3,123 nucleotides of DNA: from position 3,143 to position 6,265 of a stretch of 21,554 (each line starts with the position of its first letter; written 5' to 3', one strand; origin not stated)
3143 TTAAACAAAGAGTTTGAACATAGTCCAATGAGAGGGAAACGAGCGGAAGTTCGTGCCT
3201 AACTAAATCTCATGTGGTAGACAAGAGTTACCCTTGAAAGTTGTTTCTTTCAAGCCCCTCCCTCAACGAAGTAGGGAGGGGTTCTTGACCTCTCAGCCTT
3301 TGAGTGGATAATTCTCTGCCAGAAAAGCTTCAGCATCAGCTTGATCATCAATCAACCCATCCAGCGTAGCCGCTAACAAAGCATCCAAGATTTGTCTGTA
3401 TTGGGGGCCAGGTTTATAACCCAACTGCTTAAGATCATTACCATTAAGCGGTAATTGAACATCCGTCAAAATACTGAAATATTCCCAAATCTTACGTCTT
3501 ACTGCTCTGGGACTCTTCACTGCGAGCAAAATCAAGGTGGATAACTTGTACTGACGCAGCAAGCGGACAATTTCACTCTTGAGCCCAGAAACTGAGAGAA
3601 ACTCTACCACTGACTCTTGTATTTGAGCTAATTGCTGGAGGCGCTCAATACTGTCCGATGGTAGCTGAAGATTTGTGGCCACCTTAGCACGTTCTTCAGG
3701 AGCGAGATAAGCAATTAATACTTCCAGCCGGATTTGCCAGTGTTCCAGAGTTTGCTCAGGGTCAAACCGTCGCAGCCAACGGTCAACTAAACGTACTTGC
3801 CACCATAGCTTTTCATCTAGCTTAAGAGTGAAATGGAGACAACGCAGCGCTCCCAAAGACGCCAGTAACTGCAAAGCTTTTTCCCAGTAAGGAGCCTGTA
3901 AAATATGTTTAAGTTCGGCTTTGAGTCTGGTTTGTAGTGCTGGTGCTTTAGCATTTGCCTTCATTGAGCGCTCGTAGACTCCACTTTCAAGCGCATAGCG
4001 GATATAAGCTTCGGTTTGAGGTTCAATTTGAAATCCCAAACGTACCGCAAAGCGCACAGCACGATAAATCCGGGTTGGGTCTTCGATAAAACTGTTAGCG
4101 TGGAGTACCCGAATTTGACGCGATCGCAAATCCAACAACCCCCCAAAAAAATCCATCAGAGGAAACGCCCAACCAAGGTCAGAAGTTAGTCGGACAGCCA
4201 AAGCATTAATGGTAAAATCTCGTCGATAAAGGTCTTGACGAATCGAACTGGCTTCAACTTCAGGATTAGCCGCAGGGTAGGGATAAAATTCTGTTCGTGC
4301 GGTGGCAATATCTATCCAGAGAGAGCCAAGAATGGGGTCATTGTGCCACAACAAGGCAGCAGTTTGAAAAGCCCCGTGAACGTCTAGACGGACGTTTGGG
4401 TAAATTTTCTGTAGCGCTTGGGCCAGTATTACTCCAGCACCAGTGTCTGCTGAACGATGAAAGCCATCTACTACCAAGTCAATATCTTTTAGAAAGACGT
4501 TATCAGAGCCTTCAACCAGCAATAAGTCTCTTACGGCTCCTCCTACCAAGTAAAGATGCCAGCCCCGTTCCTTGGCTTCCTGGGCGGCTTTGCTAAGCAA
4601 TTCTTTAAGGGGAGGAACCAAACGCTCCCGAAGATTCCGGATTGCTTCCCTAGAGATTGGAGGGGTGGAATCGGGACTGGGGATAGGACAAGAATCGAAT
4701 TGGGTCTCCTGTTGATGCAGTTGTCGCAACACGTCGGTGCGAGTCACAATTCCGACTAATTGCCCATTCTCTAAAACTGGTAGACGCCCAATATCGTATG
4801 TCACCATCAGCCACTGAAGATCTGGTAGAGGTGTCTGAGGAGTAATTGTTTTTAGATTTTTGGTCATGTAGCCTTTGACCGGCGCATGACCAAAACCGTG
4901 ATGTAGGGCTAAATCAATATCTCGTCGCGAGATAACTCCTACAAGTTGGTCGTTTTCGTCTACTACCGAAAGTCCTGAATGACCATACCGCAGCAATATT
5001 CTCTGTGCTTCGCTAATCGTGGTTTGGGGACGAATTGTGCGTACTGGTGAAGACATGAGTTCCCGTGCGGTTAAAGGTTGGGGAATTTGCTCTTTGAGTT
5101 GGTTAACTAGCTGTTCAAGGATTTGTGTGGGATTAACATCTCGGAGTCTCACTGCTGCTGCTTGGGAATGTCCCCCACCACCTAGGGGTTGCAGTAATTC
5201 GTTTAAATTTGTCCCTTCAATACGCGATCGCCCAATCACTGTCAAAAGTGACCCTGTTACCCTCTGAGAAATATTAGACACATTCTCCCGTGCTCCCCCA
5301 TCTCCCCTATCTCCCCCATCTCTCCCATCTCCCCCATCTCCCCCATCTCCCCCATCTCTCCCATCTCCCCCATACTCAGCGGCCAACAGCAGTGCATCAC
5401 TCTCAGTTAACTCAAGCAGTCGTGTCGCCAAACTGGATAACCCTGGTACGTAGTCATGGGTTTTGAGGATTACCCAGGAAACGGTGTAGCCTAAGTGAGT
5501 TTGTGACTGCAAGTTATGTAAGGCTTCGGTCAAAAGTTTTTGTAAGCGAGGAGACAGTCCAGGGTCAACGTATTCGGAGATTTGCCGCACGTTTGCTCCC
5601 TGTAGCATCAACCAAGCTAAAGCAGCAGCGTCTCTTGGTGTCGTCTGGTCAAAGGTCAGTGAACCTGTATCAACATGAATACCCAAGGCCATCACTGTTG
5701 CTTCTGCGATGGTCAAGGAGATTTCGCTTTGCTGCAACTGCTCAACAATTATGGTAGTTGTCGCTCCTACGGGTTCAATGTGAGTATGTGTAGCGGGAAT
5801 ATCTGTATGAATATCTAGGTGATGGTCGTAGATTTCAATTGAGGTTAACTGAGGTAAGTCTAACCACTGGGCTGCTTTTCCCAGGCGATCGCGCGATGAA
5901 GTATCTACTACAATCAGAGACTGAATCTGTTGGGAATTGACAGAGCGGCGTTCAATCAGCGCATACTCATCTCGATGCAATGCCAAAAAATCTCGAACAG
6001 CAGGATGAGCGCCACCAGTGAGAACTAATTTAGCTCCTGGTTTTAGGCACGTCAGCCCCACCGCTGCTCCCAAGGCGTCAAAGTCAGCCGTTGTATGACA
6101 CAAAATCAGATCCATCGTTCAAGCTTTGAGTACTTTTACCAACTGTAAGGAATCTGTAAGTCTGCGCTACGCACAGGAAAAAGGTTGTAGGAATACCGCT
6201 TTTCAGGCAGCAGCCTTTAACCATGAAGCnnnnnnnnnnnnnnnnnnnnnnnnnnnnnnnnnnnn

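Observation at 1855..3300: Compact IsrB (HNH-less IscB) OMEGA element wedged between two host genes, with hairpin termini and space for an omega-RNA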

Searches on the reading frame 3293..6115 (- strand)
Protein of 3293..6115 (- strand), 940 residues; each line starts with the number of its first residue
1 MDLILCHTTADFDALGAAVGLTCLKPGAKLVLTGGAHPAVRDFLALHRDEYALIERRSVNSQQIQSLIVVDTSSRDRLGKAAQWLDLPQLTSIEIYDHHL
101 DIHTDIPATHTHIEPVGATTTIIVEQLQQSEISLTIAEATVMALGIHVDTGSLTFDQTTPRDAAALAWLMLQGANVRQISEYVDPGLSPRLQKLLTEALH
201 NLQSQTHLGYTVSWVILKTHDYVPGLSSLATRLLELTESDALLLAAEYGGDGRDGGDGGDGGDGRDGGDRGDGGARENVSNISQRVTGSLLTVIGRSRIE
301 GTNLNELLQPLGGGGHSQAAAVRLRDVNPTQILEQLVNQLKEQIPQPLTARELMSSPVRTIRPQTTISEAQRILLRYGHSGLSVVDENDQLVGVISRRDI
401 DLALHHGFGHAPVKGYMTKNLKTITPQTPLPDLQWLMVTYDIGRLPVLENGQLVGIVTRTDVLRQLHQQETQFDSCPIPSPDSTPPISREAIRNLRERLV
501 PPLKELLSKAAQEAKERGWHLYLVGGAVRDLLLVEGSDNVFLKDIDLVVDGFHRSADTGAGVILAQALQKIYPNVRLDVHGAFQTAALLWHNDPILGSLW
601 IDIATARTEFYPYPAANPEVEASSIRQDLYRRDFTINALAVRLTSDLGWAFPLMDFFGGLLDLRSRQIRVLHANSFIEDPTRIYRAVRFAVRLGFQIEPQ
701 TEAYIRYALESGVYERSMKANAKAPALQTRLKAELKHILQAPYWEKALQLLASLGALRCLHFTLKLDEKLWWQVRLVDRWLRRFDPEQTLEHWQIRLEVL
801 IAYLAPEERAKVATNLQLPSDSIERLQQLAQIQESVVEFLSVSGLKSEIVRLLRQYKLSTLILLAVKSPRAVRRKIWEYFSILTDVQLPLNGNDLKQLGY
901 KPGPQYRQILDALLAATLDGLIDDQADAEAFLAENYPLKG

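Call 4: search_protein_families(library=pfam, proteins=[window:3293-6115:-], max_evalue=0.01)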
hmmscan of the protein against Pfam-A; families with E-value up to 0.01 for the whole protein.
window:3293-6115:- (940 aa): 6 families
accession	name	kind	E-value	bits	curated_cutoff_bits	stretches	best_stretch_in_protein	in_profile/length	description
PF00571.33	CBS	-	8.4e-31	106.5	24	2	350-404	1-55/57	CBS domain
PF01743.26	PolyA_pol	-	4.4e-25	88.9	23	1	521-669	1-126/126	Poly A polymerase head domain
PF01368.27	DHH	-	1.5e-08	35.4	28.1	1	3-146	3-125/125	DHH family, N-terminal domain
PF12627.12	PolyA_pol_RNAbd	-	0.00048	20.3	22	0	730-758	26-54/64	Probable RNA and SrmB- binding site of polymerase A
PF02272.25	DHHA1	-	0.002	19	25.9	1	295-342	47-98/102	DHHA1 domain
PF13735.12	tRNA_NucTran2_2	-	0.0041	17.5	27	0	875-926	90-142/149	tRNA nucleotidyltransferase domain 2 putative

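Call 25: find_homologous_proteins(query=window:3293-6115:-, max_evalue=1e-50)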
Query window:3293-6115:- (940 aa): 3855 proteins with E <= 1e-50 among 8000 candidates; the best 120 are listed.
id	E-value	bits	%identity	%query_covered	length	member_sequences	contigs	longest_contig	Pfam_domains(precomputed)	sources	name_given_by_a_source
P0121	0.0e+0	1953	95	100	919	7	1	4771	PF01743.27,PF01368.28,PF00571.34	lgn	-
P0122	0.0e+0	1875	89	100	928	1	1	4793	PF01743.27,PF01368.28,PF00571.34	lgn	-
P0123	0.0e+0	1660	79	100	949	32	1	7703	PF01743.27,PF01368.28,PF12627.13,PF00571.34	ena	-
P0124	0.0e+0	1635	79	100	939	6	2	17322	PF01743.27,PF01368.28,PF00571.34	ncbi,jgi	jgi:tRNA nucleotidyltransferase (CCA-adding enzyme)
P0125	0.0e+0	1626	79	100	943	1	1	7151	PF01743.27,PF01368.28,PF12627.13,PF00571.34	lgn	-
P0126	0.0e+0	1625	79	100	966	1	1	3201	PF01743.27,PF01368.28,PF12627.13,PF00571.34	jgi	jgi:tRNA nucleotidyltransferase (CCA-adding enzyme)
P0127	0.0e+0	1624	78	100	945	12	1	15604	PF01743.27,PF01368.28,PF00571.34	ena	-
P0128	0.0e+0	1622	79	100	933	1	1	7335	PF01743.27,PF01368.28,PF12627.13,PF00571.34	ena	-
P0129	0.0e+0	1620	79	100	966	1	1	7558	PF01743.27,PF01368.28,PF12627.13,PF00571.34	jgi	jgi:tRNA nucleotidyltransferase (CCA-adding enzyme)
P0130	0.0e+0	1619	78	100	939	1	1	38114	PF01743.27,PF01368.28,PF00571.34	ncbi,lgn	-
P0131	0.0e+0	1616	79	100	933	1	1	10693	PF01743.27,PF01368.28,PF12627.13,PF00571.34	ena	-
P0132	0.0e+0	1615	79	100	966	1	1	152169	PF01743.27,PF01368.28,PF12627.13,PF00571.34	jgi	jgi:tRNA nucleotidyltransferase (CCA-adding enzyme)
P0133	0.0e+0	1615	78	100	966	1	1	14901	PF01743.27,PF01368.28,PF12627.13,PF00571.34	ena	-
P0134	0.0e+0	1615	79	100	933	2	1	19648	PF01743.27,PF01368.28,PF12627.13,PF00571.34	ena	-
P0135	0.0e+0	1615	78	100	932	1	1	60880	PF01743.27,PF01368.28,PF00571.34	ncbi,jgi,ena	ncbi:MAG TPA: CBS domain-containing protein [Candidatus Sericytochromatia bacterium]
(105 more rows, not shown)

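Call 26: find_encoding_contigs(protein=P0121, flank=3000, max_places=3)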
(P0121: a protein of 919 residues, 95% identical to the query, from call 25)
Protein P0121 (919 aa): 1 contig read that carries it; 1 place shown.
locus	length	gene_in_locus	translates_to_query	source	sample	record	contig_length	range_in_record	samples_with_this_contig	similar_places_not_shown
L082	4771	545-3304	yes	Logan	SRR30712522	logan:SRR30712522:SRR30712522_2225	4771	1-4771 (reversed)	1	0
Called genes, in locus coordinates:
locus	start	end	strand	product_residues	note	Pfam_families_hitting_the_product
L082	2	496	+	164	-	?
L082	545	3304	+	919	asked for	PF01368:DHH, PF00571:CBS, PF01743:PolyA_pol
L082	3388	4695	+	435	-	PF00069:Pkinase, PF07714:PK_Tyr_Ser-Thr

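Call 27: find_encoding_contigs(protein=P0122, flank=3000, max_places=3)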
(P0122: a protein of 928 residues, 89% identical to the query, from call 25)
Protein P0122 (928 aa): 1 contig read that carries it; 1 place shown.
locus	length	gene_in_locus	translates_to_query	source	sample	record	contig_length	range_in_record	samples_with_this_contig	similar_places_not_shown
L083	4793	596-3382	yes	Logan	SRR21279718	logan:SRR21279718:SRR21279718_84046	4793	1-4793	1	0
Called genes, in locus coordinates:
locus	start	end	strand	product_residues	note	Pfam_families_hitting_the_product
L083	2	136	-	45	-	?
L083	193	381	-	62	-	PF01737:Ycf9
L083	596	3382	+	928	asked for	PF01368:DHH, PF00571:CBS, PF01743:PolyA_pol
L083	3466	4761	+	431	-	PF00069:Pkinase, PF07714:PK_Tyr_Ser-Thr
